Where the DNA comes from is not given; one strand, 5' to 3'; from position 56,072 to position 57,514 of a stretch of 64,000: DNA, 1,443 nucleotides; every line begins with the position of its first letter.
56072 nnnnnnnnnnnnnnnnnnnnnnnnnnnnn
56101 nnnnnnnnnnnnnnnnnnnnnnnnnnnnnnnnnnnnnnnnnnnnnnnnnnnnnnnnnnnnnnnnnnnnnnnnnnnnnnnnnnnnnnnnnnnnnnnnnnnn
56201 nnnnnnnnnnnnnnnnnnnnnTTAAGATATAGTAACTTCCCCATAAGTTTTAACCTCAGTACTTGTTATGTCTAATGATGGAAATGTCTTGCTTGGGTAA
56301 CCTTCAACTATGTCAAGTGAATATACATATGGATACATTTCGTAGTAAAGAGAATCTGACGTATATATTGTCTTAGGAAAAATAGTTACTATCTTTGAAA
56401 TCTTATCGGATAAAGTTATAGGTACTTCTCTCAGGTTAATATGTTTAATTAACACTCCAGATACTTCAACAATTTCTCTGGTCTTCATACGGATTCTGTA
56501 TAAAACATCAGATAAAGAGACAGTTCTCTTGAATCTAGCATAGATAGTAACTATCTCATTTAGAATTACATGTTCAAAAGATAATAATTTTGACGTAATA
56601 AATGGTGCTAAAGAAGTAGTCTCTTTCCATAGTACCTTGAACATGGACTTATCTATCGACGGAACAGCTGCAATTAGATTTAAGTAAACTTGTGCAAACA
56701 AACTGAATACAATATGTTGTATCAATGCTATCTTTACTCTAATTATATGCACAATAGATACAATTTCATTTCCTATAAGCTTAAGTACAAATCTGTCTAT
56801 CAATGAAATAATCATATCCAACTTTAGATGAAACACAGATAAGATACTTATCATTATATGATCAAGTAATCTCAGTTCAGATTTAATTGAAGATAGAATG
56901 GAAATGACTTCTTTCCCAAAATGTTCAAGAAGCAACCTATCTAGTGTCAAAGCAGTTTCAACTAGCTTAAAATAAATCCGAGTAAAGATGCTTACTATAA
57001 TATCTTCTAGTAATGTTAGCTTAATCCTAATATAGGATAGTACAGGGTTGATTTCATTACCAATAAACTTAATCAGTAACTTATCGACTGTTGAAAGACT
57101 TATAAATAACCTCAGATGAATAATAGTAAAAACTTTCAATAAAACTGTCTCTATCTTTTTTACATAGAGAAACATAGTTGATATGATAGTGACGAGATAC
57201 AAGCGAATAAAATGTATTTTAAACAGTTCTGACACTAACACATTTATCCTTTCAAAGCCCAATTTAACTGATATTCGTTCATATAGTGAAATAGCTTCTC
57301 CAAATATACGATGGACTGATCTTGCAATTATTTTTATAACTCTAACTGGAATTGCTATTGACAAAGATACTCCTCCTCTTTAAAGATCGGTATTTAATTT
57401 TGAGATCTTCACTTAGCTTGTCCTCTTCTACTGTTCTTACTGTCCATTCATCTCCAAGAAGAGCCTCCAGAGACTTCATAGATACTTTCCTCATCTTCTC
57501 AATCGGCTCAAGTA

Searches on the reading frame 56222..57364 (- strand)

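Call 78: search_protein_families(library=pfam, proteins=[window:56222-57364:-], max_evalue=0.01)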
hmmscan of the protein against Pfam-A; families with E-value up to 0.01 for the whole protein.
window:56222-57364:- (380 aa): 1 family
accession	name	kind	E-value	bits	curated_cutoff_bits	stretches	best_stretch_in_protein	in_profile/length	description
PF18215.6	Rtt106_N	-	0.0094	15.9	26.3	0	311-340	3-32/45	Histone chaperone Rtt106 N-terminal domain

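Call 86: search_protein_families(library=phrogs, proteins=[window:56222-57364:-], max_evalue=0.001)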
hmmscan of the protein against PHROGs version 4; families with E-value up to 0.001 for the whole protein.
window:56222-57364:- (380 aa): 0 families
